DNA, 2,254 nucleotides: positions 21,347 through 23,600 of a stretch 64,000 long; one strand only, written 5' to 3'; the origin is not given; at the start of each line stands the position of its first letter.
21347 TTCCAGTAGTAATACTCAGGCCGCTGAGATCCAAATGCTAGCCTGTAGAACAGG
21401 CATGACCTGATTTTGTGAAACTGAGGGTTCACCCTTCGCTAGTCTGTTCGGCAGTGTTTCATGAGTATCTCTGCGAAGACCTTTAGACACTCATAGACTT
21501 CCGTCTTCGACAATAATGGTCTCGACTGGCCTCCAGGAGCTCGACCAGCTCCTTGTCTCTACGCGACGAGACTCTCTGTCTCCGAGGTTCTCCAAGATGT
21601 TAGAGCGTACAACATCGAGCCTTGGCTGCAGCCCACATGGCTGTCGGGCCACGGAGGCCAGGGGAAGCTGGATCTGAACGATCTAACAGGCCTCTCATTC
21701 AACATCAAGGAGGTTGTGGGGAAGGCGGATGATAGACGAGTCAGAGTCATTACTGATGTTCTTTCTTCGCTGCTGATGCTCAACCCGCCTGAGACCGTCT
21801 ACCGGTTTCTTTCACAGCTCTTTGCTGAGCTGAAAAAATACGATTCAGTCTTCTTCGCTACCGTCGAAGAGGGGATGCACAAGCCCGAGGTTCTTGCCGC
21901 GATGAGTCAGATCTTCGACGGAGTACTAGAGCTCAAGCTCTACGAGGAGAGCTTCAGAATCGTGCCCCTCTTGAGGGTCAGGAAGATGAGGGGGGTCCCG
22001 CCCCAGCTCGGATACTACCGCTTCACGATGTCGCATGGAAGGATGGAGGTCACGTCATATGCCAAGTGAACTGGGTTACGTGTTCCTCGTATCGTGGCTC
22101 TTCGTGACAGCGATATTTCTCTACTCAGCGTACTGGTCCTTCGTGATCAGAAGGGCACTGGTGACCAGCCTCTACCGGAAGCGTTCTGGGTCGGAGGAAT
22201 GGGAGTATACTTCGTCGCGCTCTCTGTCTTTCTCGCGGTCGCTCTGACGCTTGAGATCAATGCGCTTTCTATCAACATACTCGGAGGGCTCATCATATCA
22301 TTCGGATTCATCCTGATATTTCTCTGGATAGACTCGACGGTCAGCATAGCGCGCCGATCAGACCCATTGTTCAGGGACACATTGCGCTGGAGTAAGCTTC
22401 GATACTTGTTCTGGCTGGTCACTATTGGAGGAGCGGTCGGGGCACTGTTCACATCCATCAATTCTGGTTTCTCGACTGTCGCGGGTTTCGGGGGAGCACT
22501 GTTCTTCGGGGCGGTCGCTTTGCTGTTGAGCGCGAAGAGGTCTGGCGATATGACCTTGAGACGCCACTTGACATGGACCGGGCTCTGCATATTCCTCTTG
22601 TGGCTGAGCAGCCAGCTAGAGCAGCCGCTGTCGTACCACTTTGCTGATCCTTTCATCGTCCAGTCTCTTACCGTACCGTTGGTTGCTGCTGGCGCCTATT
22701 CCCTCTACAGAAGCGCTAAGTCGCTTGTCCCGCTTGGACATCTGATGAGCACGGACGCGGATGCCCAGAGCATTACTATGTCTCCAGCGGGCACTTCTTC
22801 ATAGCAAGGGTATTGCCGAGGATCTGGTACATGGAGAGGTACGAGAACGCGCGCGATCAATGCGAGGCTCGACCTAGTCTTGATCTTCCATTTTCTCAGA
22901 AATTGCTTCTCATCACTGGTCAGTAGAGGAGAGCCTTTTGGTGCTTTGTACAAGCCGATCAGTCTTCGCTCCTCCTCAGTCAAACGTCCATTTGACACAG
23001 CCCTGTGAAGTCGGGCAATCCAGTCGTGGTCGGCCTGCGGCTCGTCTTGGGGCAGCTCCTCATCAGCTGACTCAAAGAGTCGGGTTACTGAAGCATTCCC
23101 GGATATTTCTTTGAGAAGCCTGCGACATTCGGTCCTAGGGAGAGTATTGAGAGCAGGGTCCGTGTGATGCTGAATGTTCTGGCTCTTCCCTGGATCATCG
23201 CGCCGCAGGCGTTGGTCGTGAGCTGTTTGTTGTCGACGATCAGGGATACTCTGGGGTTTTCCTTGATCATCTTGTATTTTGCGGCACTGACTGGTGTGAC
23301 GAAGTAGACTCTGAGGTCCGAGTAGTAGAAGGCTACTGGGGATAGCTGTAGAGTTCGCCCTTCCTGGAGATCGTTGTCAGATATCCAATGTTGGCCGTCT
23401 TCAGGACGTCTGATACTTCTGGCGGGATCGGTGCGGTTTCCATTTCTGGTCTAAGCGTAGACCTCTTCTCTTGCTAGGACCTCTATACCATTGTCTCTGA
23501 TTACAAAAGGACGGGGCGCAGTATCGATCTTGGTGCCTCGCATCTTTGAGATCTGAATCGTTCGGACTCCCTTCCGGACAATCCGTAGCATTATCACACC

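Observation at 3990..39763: At least 11 frame breaks in 9 genes all have the same polarity (one base missing), so an assembly deletion bias is likely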

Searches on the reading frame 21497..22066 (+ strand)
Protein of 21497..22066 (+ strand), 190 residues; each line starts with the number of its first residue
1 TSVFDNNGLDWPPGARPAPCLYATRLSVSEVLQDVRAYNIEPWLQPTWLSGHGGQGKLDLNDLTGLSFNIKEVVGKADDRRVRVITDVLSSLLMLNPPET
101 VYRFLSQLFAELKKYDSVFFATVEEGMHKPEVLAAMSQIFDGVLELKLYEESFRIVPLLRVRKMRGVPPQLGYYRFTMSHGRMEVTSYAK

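Call 28: search_protein_families(library=pfam, proteins=[window:21497-22066:+], max_evalue=1)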
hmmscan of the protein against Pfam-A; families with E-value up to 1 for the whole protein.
window:21497-22066:+ (190 aa): 5 families
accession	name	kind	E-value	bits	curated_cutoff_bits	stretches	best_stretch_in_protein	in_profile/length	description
PF24336.1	DUF7504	-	8e-10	39.9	27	1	61-146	88-179/179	Family of unknown function (DUF7504)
PF06745.19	ATPase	-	5.7e-08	32.8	26.6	1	61-186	102-227/231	KaiC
PF23365.1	DUF7090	-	1.1e-05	25.7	27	1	61-147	98-183/192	Family of unknown function (DUF7090)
PF05625.17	PAXNEB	-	0.0014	18.2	28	1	81-148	199-274/366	PAXNEB protein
PF04188.19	Mannosyl_trans2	-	0.02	14.7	22.4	1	88-163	34-109/443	Mannosyltransferase (PIG-V)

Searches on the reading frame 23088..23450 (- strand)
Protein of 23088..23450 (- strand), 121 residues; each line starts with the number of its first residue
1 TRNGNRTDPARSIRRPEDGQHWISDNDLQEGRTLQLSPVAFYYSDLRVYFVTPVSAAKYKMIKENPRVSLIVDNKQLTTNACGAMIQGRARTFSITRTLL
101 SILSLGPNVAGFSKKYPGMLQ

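Call 28: search_protein_families(library=pfam, proteins=[window:23088-23450:-], max_evalue=1)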
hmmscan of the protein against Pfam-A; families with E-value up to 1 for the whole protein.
window:23088-23450:- (121 aa): 2 families
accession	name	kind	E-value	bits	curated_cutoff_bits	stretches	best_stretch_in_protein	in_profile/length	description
PF01243.27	PNPOx_N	-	5.4e-05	24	28.1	1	36-92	28-75/120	Pyridoxamine 5'-phosphate oxidase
PF16242.11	Pyrid_ox_like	-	0.14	12.1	28.8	1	44-80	39-75/149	Pyridoxamine 5'-phosphate oxidase like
